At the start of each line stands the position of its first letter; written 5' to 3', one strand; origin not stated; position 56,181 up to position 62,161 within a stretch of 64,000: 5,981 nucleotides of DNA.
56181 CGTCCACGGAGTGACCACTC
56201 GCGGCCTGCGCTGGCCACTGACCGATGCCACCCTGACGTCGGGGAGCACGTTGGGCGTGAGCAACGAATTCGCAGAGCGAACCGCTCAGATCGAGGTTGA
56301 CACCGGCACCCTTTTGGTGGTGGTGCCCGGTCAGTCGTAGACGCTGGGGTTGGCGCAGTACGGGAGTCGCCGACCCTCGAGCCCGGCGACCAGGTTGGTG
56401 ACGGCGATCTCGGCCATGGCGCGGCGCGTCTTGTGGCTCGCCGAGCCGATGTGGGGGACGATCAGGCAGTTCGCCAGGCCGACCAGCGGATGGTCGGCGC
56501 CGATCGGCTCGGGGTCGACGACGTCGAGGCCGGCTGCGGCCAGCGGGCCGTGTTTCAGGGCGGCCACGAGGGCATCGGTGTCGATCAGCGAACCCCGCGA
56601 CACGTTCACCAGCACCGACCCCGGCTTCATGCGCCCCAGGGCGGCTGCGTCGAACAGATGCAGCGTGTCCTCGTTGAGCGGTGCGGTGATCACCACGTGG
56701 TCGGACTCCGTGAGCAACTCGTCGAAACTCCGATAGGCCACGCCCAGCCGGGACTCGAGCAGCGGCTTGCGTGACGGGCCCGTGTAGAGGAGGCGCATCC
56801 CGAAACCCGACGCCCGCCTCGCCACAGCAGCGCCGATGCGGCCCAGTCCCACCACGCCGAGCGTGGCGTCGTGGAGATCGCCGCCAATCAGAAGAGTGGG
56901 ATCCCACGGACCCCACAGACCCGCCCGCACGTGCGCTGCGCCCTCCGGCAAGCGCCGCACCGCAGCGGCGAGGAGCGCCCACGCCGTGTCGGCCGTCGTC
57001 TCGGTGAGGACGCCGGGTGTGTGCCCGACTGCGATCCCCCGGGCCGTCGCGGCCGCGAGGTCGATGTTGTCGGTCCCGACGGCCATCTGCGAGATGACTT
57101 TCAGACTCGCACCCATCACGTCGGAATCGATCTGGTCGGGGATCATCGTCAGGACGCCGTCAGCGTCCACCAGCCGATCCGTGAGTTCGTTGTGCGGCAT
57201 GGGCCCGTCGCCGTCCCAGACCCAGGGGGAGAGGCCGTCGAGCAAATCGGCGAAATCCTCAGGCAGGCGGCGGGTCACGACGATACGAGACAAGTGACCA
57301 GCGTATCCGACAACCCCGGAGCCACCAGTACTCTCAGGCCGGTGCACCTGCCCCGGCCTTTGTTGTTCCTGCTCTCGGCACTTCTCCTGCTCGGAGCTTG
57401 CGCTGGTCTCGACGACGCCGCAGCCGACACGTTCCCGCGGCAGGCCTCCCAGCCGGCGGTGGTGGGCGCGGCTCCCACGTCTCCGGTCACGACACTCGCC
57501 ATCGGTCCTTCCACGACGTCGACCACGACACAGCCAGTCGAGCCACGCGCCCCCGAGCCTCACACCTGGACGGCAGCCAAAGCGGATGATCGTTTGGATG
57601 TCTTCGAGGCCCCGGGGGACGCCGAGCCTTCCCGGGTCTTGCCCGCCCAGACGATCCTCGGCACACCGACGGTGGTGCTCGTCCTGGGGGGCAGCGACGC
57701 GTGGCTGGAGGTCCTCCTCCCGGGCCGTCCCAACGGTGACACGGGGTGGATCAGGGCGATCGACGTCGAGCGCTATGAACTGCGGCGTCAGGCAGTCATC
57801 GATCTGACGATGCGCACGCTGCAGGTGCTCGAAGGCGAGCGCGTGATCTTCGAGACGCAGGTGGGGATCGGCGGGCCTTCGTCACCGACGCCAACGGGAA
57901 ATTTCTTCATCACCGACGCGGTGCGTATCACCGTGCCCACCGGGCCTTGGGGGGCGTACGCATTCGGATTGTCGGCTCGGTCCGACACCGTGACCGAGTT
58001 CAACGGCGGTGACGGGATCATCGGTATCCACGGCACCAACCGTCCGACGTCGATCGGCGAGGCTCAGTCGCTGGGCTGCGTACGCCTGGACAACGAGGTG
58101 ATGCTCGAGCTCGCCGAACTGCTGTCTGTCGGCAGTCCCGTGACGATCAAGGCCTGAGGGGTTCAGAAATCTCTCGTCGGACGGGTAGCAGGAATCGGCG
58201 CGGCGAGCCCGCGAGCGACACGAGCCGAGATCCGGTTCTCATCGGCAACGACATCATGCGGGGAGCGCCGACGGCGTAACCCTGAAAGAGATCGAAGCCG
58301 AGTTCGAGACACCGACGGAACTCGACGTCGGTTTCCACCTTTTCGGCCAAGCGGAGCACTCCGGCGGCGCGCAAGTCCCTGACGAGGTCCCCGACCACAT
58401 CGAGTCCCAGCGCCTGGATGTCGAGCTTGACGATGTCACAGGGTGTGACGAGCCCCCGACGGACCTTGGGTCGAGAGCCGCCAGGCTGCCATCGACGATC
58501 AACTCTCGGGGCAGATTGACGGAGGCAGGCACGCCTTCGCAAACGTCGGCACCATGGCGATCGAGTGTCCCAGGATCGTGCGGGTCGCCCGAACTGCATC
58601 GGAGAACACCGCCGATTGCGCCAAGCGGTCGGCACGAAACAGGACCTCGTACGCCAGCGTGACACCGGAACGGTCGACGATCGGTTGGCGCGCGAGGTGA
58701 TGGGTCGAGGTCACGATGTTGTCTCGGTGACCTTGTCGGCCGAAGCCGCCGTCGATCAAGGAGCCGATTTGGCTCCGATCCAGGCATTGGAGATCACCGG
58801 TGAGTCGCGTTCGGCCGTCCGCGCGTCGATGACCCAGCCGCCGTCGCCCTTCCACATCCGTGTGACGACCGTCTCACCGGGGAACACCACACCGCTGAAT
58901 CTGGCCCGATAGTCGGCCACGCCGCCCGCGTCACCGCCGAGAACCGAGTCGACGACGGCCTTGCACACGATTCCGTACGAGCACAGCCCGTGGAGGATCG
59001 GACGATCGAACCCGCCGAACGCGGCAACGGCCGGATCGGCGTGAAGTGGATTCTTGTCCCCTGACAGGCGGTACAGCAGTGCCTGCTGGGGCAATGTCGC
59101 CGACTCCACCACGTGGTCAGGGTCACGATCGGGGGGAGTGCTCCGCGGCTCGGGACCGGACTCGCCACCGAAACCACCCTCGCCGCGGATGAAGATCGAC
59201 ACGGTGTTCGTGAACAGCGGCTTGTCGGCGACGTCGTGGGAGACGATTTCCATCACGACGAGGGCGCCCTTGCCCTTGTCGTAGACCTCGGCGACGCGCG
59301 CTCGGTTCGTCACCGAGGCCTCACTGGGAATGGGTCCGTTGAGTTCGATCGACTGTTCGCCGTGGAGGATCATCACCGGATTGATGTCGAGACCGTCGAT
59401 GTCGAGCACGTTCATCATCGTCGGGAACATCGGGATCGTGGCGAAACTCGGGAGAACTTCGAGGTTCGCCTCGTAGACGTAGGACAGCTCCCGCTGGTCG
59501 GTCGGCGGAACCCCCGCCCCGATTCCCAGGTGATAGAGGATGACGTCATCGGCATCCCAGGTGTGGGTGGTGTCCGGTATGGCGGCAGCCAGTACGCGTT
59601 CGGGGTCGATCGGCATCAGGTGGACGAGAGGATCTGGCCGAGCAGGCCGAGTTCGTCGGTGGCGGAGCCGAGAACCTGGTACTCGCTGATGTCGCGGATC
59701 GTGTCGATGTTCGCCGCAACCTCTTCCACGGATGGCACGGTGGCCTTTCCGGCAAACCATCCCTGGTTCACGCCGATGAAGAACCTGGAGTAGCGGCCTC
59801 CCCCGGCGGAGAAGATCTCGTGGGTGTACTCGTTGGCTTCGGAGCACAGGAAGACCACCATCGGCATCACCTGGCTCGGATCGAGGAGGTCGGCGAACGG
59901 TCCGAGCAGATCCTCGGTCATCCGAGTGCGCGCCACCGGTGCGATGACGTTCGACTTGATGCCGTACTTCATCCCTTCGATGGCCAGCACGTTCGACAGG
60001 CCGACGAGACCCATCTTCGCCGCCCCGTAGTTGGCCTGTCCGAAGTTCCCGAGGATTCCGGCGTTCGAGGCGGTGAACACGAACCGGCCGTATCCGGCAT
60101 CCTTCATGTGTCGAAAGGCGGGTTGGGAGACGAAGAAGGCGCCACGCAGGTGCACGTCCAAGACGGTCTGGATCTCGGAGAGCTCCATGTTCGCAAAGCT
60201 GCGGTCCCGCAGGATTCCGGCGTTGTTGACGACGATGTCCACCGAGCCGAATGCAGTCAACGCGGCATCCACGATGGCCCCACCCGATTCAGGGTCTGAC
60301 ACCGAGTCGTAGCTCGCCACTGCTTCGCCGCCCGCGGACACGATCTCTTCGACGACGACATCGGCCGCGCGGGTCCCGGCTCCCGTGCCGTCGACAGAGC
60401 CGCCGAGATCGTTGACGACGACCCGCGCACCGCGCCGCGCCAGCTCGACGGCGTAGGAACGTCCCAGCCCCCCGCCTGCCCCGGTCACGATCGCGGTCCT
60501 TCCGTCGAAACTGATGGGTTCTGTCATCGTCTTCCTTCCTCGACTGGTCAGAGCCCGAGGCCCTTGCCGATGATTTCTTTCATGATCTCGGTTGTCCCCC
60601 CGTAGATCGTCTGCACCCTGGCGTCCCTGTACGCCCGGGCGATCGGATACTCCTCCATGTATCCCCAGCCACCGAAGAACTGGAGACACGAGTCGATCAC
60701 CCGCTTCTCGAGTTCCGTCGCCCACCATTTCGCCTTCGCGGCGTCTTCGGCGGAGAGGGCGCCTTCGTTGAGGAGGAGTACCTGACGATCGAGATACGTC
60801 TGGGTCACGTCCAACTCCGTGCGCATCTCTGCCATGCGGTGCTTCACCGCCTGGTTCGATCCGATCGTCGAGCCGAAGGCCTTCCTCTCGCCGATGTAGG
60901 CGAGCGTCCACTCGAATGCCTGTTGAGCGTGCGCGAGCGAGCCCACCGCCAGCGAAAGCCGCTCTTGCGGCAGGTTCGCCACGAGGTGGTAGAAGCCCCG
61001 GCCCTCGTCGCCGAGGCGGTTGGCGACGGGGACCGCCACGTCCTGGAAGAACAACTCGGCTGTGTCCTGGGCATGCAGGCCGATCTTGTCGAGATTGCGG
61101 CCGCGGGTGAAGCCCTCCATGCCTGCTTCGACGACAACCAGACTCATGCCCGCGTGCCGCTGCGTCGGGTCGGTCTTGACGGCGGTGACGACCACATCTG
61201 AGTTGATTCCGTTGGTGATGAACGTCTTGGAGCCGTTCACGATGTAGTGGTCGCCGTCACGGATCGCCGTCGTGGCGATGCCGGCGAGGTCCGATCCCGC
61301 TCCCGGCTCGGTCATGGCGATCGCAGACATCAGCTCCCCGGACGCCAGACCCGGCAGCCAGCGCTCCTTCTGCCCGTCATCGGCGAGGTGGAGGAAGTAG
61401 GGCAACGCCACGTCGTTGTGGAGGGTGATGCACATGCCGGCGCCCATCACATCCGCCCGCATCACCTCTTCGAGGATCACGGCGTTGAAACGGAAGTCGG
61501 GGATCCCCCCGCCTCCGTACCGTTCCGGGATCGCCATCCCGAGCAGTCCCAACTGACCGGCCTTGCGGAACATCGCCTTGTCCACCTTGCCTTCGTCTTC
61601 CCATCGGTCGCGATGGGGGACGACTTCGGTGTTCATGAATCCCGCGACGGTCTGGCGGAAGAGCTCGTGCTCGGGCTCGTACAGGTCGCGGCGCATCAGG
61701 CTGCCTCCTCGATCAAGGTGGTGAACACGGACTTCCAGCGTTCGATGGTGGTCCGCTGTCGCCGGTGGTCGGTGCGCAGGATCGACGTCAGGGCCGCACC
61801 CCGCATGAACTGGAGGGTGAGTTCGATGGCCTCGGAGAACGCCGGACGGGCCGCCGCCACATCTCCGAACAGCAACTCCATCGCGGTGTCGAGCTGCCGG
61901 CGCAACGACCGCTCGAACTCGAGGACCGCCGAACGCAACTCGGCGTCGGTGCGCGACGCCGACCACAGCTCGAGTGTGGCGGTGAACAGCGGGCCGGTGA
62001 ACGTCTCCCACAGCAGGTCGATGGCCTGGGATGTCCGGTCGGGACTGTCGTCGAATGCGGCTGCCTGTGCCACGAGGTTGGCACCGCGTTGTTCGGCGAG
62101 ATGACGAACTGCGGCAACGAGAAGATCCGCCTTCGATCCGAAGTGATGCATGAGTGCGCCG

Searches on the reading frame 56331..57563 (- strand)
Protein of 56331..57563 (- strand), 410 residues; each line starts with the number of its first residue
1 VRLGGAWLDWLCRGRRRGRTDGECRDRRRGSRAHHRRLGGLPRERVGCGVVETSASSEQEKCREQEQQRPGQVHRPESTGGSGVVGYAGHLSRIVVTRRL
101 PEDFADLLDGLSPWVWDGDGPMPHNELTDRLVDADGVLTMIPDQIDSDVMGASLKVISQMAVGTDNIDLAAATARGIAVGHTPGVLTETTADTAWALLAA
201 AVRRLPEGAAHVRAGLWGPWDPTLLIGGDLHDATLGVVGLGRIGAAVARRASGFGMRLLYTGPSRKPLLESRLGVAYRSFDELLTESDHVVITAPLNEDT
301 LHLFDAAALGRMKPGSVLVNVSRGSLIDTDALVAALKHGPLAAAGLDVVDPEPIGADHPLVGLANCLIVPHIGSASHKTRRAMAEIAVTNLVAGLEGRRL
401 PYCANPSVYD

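Call 27: search_protein_families(library=pfam, proteins=[window:56331-57563:-], max_evalue=0.0001)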
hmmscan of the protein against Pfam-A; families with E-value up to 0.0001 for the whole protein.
window:56331-57563:- (410 aa): 2 families
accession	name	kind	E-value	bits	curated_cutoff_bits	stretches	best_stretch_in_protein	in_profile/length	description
PF02826.25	2-Hacid_dh_C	-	2.1e-56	190.6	25.1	1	196-373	2-178/178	D-isomer specific 2-hydroxyacid dehydrogenase, NAD binding domain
PF00389.36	2-Hacid_dh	-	4.4e-26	91.6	24.6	1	95-405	2-134/134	D-isomer specific 2-hydroxyacid dehydrogenase, catalytic domain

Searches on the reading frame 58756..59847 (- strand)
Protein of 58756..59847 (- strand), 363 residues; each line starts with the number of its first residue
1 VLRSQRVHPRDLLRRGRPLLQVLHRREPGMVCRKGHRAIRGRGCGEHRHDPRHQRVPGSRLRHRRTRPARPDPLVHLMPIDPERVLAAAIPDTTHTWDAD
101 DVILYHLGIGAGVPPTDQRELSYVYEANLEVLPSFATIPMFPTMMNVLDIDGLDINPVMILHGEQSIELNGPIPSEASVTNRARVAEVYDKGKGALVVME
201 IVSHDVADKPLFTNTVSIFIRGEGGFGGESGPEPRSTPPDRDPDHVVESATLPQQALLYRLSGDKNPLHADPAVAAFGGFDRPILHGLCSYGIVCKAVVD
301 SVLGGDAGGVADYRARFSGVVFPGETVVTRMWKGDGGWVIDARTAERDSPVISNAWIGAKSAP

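Call 27: search_protein_families(library=pfam, proteins=[window:58756-59847:-], max_evalue=0.0001)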
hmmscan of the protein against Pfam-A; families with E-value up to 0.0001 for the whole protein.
window:58756-59847:- (363 aa): 3 families
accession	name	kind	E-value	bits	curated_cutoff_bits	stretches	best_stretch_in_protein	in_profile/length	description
PF22622.2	MFE-2_hydrat-2_N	-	4.8e-33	114.2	27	1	96-222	2-130/130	MFE-2 hydratase 2 N-terminal domain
PF01575.25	MaoC_dehydratas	-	1.1e-26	93.3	27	1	237-335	4-103/123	MaoC like domain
PF13452.11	FAS1_DH_region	-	8.7e-06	26.3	22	0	145-212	54-130/132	FAS1-like, dehydratase domain region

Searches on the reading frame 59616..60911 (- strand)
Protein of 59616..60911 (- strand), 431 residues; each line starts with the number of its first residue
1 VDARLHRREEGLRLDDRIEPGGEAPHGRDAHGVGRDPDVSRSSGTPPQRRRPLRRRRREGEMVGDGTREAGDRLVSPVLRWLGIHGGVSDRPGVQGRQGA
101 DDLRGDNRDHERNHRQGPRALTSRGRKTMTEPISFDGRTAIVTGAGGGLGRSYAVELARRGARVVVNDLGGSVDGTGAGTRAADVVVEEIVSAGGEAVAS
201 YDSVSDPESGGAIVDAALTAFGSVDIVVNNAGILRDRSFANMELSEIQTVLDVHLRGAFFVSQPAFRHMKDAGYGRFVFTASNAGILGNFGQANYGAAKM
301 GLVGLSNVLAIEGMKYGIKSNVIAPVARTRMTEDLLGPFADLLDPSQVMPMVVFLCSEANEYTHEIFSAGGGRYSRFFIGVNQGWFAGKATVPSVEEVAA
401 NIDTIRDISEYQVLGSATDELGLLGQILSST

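Call 27: search_protein_families(library=pfam, proteins=[window:59616-60911:-], max_evalue=0.0001)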
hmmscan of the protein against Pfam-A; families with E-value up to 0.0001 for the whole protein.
window:59616-60911:- (431 aa): 3 families
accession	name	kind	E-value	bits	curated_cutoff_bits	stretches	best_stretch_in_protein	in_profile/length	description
PF00106.31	adh_short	-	1.2e-36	126.5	26.6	1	139-333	2-188/195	short chain dehydrogenase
PF13561.12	adh_short_C2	-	1.3e-29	103.9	27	1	144-363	1-224/236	Enoyl-(Acyl carrier protein) reductase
PF08659.16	KR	-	1.1e-18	68.2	22.6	1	139-305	2-159/180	KR domain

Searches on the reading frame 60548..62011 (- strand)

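Call 27: search_protein_families(library=pfam, proteins=[window:60548-62011:-], max_evalue=0.0001)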
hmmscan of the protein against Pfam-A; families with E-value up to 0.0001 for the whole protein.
window:60548-62011:- (487 aa): 4 families
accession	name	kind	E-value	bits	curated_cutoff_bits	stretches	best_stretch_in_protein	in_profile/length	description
PF00441.29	Acyl-CoA_dh_1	-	6e-42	143.8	22.4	1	337-485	1-149/150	Acyl-CoA dehydrogenase, C-terminal domain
PF02771.21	Acyl-CoA_dh_N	-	8.1e-30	103.9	22.9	1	113-226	2-113/113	Acyl-CoA dehydrogenase, N-terminal domain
PF02770.24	Acyl-CoA_dh_M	-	1.4e-25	89.7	33.3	1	230-325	1-97/97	Acyl-CoA dehydrogenase, middle domain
PF08028.16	Acyl-CoA_dh_2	-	6.4e-13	49.6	22.7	1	359-472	8-131/134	Acyl-CoA dehydrogenase, C-terminal domain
